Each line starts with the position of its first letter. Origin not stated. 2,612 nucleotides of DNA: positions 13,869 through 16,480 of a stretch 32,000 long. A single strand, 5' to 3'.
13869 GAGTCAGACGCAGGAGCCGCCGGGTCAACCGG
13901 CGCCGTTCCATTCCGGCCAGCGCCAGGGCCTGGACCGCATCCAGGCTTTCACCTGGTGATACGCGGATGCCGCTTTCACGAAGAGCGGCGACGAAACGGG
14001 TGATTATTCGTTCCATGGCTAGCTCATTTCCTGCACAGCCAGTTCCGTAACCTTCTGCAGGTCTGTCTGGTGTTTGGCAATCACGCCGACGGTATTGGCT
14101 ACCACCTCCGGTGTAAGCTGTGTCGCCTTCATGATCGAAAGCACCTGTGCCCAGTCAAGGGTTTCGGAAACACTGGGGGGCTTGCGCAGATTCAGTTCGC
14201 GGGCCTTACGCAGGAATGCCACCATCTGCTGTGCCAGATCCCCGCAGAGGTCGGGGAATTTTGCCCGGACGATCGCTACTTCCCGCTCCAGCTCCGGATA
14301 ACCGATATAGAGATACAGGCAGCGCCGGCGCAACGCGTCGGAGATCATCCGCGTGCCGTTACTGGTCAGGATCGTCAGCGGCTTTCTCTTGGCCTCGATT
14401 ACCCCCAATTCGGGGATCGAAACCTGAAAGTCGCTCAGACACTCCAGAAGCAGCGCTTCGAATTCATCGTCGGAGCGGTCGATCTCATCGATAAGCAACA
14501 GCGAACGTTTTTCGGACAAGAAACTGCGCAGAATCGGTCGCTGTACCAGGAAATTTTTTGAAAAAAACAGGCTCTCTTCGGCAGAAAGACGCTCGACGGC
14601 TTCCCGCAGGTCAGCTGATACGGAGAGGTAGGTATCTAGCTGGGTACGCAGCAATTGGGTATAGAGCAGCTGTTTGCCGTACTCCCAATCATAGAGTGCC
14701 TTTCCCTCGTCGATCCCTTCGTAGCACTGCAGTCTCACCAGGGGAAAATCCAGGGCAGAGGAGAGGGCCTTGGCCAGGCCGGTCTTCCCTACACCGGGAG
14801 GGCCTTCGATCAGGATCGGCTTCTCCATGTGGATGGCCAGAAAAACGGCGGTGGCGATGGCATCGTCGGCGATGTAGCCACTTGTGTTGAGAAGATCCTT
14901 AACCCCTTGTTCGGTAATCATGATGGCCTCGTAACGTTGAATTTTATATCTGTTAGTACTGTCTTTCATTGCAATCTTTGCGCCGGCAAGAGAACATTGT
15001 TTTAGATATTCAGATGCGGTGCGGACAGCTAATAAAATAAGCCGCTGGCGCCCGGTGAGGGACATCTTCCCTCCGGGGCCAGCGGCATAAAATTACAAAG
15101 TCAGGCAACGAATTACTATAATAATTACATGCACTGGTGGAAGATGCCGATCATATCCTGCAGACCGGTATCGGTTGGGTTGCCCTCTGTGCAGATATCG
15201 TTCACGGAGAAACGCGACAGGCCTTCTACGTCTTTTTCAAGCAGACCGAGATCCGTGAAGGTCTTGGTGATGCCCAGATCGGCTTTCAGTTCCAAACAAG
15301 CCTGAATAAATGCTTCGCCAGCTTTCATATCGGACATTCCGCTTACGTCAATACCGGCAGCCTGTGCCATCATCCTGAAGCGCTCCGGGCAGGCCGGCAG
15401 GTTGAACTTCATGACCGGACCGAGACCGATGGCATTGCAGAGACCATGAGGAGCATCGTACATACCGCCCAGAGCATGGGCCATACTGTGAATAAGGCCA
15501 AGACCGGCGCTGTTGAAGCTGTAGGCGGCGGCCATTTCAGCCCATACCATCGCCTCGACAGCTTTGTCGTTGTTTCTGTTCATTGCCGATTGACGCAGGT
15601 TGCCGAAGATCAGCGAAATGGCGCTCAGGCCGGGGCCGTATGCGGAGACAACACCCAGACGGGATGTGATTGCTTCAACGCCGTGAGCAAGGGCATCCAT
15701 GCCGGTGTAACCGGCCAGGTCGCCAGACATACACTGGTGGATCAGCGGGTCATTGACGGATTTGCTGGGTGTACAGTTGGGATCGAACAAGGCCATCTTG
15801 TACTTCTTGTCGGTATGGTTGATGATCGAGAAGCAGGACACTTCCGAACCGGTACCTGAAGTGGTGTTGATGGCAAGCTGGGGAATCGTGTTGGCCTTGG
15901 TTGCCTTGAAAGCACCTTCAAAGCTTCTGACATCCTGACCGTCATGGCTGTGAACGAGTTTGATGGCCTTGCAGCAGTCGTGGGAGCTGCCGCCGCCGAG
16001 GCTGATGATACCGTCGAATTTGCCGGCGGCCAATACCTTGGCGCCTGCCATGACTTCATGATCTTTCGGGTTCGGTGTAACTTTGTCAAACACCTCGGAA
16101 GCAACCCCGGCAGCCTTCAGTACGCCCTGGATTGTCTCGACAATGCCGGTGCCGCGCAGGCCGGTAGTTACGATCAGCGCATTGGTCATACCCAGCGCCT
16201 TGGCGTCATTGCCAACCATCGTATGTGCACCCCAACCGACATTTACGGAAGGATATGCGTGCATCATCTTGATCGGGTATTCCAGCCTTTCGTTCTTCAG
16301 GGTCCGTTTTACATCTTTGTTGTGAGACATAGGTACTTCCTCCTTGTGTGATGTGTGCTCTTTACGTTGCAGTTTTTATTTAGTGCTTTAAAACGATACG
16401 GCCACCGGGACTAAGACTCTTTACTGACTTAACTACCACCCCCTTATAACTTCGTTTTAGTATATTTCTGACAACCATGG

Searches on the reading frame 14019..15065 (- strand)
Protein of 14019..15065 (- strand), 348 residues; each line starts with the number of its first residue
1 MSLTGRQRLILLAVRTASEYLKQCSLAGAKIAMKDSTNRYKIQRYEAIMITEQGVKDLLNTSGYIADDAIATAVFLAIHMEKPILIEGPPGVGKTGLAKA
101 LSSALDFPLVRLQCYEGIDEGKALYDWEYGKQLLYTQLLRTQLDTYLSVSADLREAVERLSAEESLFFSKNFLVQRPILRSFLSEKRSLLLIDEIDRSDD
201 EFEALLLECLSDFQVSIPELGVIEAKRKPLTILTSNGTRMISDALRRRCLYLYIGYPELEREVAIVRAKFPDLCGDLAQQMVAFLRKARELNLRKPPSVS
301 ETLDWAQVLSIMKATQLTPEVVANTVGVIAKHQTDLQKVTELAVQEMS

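Call 6: search_protein_families(library=pfam, proteins=[window:14019-15065:-])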
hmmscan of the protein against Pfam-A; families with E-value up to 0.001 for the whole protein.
window:14019-15065:- (348 aa): 8 families
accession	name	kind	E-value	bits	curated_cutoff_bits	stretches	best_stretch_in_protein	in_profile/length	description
PF00004.35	AAA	-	7.3e-11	43.1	21.2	1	84-249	1-123/131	ATPase family associated with various cellular activities (AAA)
PF07728.20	AAA_5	-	1.8e-08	34.9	22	1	84-249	2-139/139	AAA domain (dynein-related subfamily)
PF07726.17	AAA_3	-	5e-07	30.1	27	0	84-114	2-32/131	ATPase family associated with various cellular activities (AAA)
PF13191.12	AAA_16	-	9.9e-07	29.8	32.6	1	82-212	25-157/167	AAA ATPase domain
PF05496.18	RuvB_N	-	5.4e-06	26.7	27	0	84-107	36-59/159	Holliday junction DNA helicase RuvB P-loop domain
PF13401.12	AAA_22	-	9.5e-06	26.4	27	1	82-211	6-109/130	AAA domain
PF13238.12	AAA_18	-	0.00014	22.8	29.4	1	84-133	1-37/128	AAA domain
PF13173.12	AAA_14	-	0.00032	21.1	27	0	129-204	13-80/129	AAA domain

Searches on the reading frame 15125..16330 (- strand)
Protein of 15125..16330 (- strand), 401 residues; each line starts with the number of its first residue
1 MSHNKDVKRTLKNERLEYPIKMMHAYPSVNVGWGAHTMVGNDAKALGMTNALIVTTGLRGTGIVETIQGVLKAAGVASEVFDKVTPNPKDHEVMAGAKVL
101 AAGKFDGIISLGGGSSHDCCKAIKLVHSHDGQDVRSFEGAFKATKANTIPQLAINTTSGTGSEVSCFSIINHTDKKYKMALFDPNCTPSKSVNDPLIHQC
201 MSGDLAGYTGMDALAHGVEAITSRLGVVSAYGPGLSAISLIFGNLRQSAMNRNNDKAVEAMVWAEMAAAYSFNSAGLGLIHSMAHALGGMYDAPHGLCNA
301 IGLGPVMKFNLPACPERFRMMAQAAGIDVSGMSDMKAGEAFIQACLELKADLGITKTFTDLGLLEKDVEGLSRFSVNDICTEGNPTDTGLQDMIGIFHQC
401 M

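Call 6: search_protein_families(library=pfam, proteins=[window:15125-16330:-])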
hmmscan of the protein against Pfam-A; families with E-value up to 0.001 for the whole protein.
window:15125-16330:- (401 aa): 3 families
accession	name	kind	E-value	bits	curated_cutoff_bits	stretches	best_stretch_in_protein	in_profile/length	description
PF00465.25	Fe-ADH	-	9.9e-43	146.1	31.3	1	29-195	4-168/168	Iron-containing alcohol dehydrogenase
PF25137.1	ADH_Fe_C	-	3.1e-42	144.9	27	1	208-400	3-193/194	Fe-containing alcohol dehydrogenase family, C-terminal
PF13685.12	Fe-ADH_2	-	9.3e-07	29.4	28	1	42-123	13-93/149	Iron-containing alcohol dehydrogenase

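Call 7: search_protein_families(library=ncbifam, proteins=[window:15125-16330:-], max_evalue=0.00001)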
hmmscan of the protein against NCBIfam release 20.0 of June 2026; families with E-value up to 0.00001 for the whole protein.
window:15125-16330:- (401 aa): 13 families
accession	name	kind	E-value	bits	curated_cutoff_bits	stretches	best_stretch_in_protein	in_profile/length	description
TIGR04266.1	NDMA_methanol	equivalog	7.8e-90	301.7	625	1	14-360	4-353/420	NDMA-dependent methanol dehydrogenase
NF041833.1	Fe_ADH_ErcA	equivalog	1.2e-89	301.2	550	1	27-400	9-381/382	alcohol dehydrogenase-like regulatory protein ErcA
TIGR02638.1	lactal_redase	equivalog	5.1e-85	285.6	523.15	1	31-395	12-377/379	lactaldehyde reductase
NF007911.0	PRK10624.1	equivalog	1.5e-83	280.9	537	1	31-400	13-381/382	lactaldehyde reductase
NF007363.0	PRK09860.1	equivalog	5.6e-80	269.3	581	1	26-401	8-383/383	L-threonine dehydrogenase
NF053866.1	CholDhdGbsBBac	equivalog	1.3e-70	238.1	550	1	27-401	16-391/392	choline dehydrogenase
NF010378.0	PRK13805.1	equivalog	1.3e-59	202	951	1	46-399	480-862/872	bifunctional acetaldehyde-CoA/alcohol dehydrogenase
NF058672.1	4HyButDHCUPNE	equivalog_domain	2e-57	195.1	500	1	29-401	10-378/378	4-hydroxybutyrate dehydrogenase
NF011998.0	PRK15454.1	equivalog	7.9e-45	153.2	556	1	20-397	21-391/395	ethanolamine utilization ethanol dehydrogenase EutG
NF050025.1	SulfAcetaldRedSarD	equivalog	5e-41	140.8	700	1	31-386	13-370/385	sulfoacetaldehyde reductase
TIGR03405.1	Phn_Fe-ADH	equivalog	3.5e-32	111.6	423.7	1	29-371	5-339/355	iron-containing alcohol dehydrogenase PsrA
NF011717.0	PRK15138.1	equivalog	1.6e-12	47.2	645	1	58-371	41-356/387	alcohol dehydrogenase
NF041822.1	daptide_DH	equivalog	6.6e-07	28.5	300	1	51-176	4-132/363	daptide-type RiPP biosynthesis dehydogenase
